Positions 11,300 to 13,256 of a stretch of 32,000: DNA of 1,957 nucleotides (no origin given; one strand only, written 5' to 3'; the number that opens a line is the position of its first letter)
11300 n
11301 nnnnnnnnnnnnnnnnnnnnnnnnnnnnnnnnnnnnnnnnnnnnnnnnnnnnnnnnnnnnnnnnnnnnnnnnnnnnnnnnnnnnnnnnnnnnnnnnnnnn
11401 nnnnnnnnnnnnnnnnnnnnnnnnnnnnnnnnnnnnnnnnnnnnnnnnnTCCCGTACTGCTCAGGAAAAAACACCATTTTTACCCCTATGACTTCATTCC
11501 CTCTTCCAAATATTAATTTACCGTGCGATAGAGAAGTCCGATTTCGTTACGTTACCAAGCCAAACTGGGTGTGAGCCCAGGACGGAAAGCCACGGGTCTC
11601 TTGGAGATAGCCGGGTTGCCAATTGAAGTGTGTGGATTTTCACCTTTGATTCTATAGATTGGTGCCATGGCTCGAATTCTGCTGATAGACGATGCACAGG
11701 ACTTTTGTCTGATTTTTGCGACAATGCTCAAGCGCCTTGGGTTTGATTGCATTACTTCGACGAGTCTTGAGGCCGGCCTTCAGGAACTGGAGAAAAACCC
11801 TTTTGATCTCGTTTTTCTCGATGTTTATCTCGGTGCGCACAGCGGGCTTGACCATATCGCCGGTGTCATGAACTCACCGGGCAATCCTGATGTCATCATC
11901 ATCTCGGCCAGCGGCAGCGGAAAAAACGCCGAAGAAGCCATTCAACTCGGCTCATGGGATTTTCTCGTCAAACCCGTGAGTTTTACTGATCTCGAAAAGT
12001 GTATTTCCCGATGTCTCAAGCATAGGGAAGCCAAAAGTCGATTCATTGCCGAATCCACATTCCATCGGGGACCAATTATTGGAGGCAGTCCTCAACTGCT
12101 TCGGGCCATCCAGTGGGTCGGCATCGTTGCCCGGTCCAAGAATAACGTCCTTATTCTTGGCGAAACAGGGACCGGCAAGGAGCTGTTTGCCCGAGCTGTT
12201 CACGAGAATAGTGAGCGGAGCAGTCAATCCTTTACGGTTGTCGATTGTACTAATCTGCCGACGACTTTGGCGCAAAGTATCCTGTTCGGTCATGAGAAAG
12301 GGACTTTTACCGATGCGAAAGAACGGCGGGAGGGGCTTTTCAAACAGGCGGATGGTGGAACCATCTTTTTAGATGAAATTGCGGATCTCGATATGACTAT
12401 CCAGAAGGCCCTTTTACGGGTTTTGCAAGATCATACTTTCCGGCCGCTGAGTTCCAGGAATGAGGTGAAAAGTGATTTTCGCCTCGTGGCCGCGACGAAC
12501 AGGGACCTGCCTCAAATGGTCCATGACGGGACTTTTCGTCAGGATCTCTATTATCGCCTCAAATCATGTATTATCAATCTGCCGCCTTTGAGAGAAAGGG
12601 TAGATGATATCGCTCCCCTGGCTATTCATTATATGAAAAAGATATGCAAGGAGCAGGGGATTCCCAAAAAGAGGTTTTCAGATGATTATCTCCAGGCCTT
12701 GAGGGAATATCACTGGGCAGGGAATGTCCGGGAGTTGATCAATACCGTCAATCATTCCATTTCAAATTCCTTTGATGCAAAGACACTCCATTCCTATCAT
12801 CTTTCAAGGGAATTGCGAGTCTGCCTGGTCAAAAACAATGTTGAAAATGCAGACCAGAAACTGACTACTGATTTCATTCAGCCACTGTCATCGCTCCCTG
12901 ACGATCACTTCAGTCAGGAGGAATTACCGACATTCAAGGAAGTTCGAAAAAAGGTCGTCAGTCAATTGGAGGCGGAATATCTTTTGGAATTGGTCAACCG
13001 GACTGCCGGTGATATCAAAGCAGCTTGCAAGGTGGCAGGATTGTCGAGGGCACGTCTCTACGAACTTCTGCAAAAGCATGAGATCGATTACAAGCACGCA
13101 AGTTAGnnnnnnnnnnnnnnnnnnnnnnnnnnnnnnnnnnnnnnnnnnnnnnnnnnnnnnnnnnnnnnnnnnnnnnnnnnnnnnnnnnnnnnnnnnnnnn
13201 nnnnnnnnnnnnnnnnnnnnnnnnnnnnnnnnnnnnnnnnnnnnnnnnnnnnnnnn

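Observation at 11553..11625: Probable c-di-GMP-I (GEMM) riboswitch controlling the sigma-54 activator of the exosortase locus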

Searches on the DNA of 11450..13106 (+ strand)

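Call 4: search_rna_families(source=window, start=11450, end=11720, threshold=evalue, max_evalue=10, show_alignments=4)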
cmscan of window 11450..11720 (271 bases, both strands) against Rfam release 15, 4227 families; matches with E-value up to 10: 1.
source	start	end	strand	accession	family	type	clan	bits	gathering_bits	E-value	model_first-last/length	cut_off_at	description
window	11550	11624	+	RF03167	c-di-GMP-I-GGC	Cis-reg; riboswitch;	CL00126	63.3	59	5.7e-15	1-80/80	no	c-di-GMP-I-GGC riboswitch aptamer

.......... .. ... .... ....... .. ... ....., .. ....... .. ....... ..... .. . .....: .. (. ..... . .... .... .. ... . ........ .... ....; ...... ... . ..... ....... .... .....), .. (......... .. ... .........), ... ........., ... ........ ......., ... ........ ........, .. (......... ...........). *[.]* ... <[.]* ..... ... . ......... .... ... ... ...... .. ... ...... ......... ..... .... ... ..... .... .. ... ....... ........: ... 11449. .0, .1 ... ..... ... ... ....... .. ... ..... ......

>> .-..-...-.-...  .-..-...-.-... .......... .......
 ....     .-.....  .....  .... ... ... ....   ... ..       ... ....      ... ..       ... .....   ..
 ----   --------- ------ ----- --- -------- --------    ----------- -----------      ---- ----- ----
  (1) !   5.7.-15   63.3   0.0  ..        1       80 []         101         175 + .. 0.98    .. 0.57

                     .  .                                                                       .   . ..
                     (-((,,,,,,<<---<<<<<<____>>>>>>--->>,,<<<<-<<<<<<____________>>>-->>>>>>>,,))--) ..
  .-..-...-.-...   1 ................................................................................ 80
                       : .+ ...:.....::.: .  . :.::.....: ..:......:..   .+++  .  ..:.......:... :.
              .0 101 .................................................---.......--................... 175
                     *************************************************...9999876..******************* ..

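Call 20: search_rna_families(source=L001, threshold=gathering, show_alignments=3)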
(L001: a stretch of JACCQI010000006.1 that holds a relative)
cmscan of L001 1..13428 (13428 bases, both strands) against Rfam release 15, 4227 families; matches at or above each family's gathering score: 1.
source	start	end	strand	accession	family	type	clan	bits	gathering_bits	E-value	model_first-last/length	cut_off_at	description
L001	5854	5928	+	RF01051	c-di-GMP-I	Cis-reg; riboswitch;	CL00126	59.2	35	1.1e-09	1-87/87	no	c-di-GMP-I riboswitch aptamer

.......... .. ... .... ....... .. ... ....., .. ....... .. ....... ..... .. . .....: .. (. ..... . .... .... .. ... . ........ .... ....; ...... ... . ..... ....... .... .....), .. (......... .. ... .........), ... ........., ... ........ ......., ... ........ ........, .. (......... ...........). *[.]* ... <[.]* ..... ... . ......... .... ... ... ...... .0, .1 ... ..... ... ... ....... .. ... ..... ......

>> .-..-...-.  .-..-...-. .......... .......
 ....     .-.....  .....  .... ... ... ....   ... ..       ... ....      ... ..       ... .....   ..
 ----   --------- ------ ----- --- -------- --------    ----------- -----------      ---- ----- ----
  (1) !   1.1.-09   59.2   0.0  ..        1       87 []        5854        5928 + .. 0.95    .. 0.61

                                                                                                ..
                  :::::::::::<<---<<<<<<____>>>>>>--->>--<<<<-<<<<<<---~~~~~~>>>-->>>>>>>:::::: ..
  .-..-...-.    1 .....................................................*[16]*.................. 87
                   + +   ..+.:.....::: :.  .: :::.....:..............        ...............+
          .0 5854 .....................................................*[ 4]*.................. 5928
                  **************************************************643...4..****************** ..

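Call 36: search_rna_families(sources=[L161, L162, L163, L164, L165, L166, L167, L168, L169, L170], threshold=gathering, show_alignments=0)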
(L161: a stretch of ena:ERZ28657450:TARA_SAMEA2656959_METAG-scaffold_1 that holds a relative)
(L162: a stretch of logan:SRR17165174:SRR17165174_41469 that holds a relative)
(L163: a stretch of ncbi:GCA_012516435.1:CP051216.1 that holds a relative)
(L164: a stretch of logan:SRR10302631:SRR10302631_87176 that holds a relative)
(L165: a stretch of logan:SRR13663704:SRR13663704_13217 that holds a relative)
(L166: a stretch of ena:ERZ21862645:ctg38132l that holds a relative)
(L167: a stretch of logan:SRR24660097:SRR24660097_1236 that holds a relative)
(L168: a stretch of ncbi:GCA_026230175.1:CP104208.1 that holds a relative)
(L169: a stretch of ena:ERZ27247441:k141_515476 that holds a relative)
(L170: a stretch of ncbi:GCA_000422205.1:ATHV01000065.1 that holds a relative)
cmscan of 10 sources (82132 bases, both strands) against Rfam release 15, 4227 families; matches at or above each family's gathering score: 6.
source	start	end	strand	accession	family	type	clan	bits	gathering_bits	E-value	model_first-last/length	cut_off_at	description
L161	3875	3952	+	RF03167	c-di-GMP-I-GGC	Cis-reg; riboswitch;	CL00126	62.3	59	3.2e-12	1-80/80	no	c-di-GMP-I-GGC riboswitch aptamer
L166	3846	3920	+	RF01051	c-di-GMP-I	Cis-reg; riboswitch;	CL00126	58.3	35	1.1e-08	1-87/87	no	c-di-GMP-I riboswitch aptamer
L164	3798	3873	+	RF01051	c-di-GMP-I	Cis-reg; riboswitch;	CL00126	58.2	35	1.1e-08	1-87/87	no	c-di-GMP-I riboswitch aptamer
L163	3895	3969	+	RF01051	c-di-GMP-I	Cis-reg; riboswitch;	CL00126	56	35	3.9e-08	1-87/87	no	c-di-GMP-I riboswitch aptamer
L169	3803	3880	+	RF01051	c-di-GMP-I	Cis-reg; riboswitch;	CL00126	53.1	35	2e-07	1-87/87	no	c-di-GMP-I riboswitch aptamer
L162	3638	3712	+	RF01051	c-di-GMP-I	Cis-reg; riboswitch;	CL00126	50.1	35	1e-06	1-87/87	no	c-di-GMP-I riboswitch aptamer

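Call 38: search_rna_families(sources=[L165, L167, L168, L170], threshold=evalue, max_evalue=1, show_alignments=3)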
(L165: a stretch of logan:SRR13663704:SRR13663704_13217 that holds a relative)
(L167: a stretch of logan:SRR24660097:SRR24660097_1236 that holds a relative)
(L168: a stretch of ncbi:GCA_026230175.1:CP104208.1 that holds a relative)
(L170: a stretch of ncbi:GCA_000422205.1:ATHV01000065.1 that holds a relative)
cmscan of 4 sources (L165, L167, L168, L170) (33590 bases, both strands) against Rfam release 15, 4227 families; matches with E-value up to 1: 1.
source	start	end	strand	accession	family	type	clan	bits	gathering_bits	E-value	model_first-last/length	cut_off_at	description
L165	2491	2567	-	RF00478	SCARNA6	Gene; snRNA; snoRNA; scaRNA;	-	22.2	68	0.016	1-265/265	no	Small Cajal body specific RNA 6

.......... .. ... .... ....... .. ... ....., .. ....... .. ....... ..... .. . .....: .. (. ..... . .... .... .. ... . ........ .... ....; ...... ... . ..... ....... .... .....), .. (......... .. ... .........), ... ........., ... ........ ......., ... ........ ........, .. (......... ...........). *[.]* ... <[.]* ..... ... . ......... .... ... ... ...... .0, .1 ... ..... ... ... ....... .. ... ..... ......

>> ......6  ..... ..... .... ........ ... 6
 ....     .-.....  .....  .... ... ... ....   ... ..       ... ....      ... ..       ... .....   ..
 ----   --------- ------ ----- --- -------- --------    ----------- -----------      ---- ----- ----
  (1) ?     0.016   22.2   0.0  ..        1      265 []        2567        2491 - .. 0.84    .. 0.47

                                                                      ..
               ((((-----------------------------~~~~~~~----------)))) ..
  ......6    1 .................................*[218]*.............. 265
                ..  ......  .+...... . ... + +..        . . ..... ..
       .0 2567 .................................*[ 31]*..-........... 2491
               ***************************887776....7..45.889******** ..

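Call 39: build_rna_model(alignment_id=A2, structure=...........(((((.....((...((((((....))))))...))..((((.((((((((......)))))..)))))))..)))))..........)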
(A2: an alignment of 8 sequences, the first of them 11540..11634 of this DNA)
Model R1 built from alignment A2 (8 sequences, 99 columns); structure: as given.
model positions 95; base pairs 25; branch points 1; effective number of sequences 1.88; information 0.602 bits per position. Calibrated on 0.2 Mb of random sequence (short: E-values are rough).
structure used (alignment columns):
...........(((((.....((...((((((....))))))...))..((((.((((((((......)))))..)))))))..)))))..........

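Call 41: search_with_rna_model(model_id=R1, sources=[window, L001, L161, L162, L163, L164, L165, L166, L167, L168, L169, L170], max_evalue=1, make_alignment=true)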
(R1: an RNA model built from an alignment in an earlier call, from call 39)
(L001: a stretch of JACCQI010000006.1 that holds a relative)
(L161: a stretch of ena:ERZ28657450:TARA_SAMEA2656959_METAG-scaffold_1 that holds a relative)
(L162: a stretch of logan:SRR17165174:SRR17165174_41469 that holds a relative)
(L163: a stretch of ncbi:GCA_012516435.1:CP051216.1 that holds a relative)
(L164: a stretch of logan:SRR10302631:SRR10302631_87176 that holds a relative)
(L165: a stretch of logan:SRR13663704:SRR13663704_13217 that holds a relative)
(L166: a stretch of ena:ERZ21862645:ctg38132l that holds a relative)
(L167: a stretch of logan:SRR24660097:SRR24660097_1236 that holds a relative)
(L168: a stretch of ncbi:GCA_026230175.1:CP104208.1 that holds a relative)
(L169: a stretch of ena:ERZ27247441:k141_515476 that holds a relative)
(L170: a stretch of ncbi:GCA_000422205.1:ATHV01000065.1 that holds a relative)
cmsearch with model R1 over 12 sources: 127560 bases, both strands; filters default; matches with E-value up to 1: 8.
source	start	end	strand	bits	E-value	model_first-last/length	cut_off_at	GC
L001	5844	5938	+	98.3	7.8e-31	1-95/95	no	0.57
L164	3788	3883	+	96.8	2.5e-30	1-95/95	no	0.57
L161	3864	3961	+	92.7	6.1e-29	1-95/95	no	0.53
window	11539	11633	+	92.2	9.2e-29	1-95/95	no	0.54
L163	3885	3979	+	88.4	1.9e-27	1-95/95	no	0.52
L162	3628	3722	+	82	2.9e-25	1-95/95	no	0.54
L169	3793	3890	+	81.1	5.6e-25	1-95/95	no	0.57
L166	3836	3930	+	76.5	2e-23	1-95/95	no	0.65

Alignment A3: 8 matches aligned to the model, 99 columns, each read 5' to 3' on its own strand. Consensus structure (alignment columns), stored with it:
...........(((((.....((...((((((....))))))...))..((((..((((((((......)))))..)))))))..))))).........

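Call 42: search_with_rna_model(model_id=R1, sources=[L002, L003, L004, L005, L006, L007, L008, L009, L010, L011, L012, L013, L014, L015, L016, L017, L018, L019, L020, L021, L022, L023, L024, L025, L026, L027, L028, L029, L030, L031, L032, L033, L034, L035, L036, L037, L038, L039, L040, L041, L042, L043, L044, L045, L046, L047, L048, L049, L050, L051, L052, L053, L054, L055, L056, L057, L058, L059, L060, L061, L062, L063, L064, L065, L066, L067, L068, L069, L070, L071, L072, L073, L074, L075, L076, L077, L078, L079, L080, L081, L082, L083, L084, L085, L086, L087, L088, L089, L090, L091, L092, L093, L094, L095, L096, L097, L098, L099, L100], max_evalue=1)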
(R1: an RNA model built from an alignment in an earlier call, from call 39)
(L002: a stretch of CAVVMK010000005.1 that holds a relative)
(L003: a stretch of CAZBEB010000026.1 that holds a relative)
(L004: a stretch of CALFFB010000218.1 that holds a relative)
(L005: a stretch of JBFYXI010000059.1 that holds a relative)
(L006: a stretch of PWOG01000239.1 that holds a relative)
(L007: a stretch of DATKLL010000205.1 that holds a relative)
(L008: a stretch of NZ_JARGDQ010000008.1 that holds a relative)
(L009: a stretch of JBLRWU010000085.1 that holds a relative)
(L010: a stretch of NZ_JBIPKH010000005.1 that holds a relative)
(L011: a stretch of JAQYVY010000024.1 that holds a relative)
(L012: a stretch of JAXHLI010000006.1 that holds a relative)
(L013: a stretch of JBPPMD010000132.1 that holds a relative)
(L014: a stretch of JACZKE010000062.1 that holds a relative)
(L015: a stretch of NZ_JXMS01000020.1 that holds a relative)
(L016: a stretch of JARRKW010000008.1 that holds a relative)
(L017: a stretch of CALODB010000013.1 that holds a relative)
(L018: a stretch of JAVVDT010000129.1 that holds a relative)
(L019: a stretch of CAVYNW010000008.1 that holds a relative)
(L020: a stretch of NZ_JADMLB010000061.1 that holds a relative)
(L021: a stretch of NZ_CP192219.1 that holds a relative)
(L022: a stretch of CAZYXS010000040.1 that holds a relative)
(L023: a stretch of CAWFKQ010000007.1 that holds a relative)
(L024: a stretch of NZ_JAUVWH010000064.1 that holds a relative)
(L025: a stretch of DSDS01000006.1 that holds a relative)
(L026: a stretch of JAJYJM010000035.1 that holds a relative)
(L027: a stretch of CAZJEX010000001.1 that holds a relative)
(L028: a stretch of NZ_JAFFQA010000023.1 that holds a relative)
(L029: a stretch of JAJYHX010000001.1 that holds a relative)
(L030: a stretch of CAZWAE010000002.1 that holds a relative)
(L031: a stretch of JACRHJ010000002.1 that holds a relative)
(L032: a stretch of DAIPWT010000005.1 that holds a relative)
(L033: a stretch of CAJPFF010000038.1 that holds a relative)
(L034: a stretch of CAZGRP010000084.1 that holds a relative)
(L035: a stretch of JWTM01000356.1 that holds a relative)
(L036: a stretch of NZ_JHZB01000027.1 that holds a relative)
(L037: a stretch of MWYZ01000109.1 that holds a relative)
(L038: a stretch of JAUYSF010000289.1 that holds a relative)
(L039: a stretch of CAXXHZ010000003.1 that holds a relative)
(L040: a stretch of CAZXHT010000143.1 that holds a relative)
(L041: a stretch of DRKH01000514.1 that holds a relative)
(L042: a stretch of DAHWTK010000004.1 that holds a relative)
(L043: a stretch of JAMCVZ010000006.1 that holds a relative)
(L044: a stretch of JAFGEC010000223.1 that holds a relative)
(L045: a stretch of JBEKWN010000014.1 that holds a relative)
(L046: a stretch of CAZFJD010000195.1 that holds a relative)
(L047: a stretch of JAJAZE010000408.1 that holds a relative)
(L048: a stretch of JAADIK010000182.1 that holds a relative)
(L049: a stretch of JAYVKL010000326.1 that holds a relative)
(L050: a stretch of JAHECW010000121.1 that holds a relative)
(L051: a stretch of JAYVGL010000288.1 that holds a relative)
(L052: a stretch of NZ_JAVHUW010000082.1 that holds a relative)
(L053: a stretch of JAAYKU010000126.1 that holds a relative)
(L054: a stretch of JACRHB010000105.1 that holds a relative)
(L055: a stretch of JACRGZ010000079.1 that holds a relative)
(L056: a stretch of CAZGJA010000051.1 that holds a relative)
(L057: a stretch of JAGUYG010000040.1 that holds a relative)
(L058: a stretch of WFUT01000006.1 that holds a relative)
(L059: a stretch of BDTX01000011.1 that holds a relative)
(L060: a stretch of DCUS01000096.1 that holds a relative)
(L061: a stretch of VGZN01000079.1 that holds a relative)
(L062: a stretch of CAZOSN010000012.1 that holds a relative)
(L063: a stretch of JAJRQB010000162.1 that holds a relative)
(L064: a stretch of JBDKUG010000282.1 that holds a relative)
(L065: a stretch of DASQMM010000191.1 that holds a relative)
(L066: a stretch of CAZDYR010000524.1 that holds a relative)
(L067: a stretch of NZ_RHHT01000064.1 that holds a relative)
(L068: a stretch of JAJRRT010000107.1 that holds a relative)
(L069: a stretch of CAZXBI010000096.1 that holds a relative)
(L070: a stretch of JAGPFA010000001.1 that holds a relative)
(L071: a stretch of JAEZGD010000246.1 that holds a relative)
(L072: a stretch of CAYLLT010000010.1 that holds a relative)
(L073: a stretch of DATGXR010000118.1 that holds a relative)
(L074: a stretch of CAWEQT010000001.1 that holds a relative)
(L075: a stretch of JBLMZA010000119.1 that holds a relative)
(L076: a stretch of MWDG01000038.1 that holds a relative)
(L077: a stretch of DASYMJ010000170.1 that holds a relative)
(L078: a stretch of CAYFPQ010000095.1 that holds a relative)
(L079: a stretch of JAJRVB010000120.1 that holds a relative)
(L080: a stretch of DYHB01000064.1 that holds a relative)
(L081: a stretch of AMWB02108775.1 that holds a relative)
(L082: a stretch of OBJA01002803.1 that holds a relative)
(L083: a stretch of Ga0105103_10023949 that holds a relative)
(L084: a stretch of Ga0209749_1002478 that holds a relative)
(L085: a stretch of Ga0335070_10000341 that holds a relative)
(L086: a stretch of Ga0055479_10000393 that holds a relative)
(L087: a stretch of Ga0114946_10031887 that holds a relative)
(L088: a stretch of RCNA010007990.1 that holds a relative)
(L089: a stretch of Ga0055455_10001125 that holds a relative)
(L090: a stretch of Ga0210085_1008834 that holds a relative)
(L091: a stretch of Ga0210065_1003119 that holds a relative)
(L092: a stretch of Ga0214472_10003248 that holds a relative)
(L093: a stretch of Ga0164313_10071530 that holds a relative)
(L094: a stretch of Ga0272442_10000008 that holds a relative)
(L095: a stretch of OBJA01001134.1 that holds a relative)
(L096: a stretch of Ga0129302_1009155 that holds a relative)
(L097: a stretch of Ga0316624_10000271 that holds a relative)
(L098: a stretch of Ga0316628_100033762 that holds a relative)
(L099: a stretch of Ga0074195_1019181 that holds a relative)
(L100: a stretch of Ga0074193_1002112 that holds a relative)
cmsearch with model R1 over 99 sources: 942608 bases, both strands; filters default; matches with E-value up to 1: 3.
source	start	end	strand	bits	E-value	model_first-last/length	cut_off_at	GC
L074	11936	12045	-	44.8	1e-11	1-95/95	no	0.47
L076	2174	2282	-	42.3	7.3e-11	1-95/95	no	0.45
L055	3405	3521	-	34.9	2.4e-08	1-95/95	no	0.54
